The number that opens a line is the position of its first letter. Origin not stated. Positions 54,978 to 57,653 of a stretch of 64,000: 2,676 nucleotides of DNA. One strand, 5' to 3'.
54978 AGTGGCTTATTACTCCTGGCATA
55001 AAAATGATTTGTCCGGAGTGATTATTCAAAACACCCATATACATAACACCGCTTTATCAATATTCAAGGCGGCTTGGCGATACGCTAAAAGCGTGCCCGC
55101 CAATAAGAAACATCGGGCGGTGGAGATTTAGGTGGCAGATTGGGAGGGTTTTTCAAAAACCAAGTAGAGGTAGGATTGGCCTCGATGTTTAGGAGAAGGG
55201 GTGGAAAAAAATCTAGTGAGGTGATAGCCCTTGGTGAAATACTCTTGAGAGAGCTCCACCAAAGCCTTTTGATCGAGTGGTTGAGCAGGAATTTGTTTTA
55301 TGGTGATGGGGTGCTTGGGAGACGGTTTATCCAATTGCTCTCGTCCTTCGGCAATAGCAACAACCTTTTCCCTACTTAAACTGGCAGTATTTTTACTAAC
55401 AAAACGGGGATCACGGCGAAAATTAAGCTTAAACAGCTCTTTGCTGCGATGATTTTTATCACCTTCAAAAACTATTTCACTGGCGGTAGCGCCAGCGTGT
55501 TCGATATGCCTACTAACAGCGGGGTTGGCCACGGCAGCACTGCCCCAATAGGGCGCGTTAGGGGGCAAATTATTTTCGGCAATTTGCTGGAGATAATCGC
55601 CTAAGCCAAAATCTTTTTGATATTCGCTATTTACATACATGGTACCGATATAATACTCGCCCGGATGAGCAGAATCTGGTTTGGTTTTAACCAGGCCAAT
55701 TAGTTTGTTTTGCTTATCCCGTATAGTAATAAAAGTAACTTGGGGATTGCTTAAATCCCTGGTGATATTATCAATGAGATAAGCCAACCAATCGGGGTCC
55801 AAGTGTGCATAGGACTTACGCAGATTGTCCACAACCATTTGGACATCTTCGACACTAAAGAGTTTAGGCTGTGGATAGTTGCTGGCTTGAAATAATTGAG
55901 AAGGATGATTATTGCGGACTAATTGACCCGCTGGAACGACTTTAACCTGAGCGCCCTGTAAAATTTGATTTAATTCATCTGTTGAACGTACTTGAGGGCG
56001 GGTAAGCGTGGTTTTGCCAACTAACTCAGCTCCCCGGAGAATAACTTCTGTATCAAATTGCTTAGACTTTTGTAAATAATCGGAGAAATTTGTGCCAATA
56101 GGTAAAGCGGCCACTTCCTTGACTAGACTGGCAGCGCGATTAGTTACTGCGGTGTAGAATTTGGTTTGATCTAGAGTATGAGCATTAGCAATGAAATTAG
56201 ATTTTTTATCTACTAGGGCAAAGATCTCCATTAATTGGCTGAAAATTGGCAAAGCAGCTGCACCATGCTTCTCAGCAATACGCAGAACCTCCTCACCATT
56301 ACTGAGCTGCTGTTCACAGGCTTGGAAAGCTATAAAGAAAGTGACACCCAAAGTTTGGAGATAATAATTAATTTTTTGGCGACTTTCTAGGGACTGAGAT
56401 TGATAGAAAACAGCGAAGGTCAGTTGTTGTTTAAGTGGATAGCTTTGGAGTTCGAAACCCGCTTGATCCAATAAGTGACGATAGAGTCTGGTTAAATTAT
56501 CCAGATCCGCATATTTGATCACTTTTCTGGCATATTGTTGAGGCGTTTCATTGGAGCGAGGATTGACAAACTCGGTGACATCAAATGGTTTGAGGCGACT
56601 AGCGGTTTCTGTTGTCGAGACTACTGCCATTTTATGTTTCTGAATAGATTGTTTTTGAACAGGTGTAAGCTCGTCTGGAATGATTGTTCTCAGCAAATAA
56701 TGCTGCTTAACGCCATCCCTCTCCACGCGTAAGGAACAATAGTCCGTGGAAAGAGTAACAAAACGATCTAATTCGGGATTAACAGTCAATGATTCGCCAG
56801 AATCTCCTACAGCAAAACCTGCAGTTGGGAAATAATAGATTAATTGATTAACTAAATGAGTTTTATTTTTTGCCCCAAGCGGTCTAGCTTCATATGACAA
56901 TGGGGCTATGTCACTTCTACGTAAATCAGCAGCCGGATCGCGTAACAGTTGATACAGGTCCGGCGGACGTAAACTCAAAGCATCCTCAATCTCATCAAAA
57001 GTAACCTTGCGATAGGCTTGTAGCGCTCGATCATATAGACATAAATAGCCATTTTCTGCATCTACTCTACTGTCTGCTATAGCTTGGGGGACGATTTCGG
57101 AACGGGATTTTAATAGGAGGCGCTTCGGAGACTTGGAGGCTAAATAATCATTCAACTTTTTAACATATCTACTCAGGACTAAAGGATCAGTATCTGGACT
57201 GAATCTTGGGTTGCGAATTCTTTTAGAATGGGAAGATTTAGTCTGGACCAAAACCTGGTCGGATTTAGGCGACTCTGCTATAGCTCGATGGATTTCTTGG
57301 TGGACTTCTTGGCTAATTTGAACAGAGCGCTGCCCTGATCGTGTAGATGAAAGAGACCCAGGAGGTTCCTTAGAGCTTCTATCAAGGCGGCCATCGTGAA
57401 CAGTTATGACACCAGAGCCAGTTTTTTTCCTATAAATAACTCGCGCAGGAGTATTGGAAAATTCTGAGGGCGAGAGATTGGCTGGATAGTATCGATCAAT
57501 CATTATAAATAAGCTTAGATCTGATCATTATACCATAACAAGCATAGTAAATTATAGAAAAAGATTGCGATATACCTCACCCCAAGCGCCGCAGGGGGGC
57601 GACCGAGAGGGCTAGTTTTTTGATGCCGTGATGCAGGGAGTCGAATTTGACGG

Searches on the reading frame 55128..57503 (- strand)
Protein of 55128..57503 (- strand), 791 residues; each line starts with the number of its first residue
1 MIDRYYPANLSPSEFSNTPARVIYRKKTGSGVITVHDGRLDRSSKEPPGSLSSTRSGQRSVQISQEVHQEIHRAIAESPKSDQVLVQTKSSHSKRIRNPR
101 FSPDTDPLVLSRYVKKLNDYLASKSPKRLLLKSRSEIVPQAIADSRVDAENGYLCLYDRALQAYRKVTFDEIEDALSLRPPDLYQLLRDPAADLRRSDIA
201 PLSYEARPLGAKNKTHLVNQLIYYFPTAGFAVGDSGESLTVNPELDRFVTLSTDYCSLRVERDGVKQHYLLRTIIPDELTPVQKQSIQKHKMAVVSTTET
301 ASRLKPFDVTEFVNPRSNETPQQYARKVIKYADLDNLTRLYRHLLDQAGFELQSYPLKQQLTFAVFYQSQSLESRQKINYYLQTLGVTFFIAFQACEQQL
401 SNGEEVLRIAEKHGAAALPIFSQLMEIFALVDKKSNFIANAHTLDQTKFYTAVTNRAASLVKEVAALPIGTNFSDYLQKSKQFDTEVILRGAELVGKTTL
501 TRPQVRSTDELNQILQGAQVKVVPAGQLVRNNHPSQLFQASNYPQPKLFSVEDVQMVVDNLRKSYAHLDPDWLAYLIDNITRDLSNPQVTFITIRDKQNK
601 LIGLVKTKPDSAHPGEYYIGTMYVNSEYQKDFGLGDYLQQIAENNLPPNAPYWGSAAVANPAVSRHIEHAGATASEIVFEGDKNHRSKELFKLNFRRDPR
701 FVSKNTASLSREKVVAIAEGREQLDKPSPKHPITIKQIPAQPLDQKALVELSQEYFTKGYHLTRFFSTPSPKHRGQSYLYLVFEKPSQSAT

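Call 16: find_encoding_contigs(protein=window:55128-57503:-, flank=10000, max_places=10)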
Protein window:55128-57503:- (791 aa): 3 contigs read that carry it; 2 places shown.
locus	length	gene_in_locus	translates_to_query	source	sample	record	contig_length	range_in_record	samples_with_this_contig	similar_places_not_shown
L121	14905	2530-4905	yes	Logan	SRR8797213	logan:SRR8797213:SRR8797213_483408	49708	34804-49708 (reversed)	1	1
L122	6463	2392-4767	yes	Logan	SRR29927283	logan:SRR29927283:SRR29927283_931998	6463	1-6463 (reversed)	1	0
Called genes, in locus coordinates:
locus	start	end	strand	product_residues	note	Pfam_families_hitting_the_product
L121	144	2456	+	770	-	PF00580:UvrD-helicase, PF01443:Viral_helicase1 (faint), PF13245:AAA_19, PF13361:UvrD_C, PF13538:UvrD_C_2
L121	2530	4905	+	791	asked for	-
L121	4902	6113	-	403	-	PF02812:ELFV_dehydrog_N (faint), PF01978:TrmB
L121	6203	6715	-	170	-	-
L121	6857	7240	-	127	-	-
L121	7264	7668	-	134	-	-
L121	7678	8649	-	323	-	-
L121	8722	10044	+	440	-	PF20706:GT4-conflict, PF00534:Glycos_transf_1, PF13692:Glyco_trans_1_4, PF13524:Glyco_trans_1_2 (weak)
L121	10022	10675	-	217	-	PF01148:CTP_transf_1 (weak)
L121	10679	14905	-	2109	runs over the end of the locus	PF13205:Big_5, PF11974:bMG3, PF01835:MG2, PF17962:bMG6, PF07703:A2M_BRD, PF00207:A2M, PF07678:TED_complement, PF17973:bMG10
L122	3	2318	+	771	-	?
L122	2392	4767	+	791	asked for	-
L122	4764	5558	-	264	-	PF01978:TrmB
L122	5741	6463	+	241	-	?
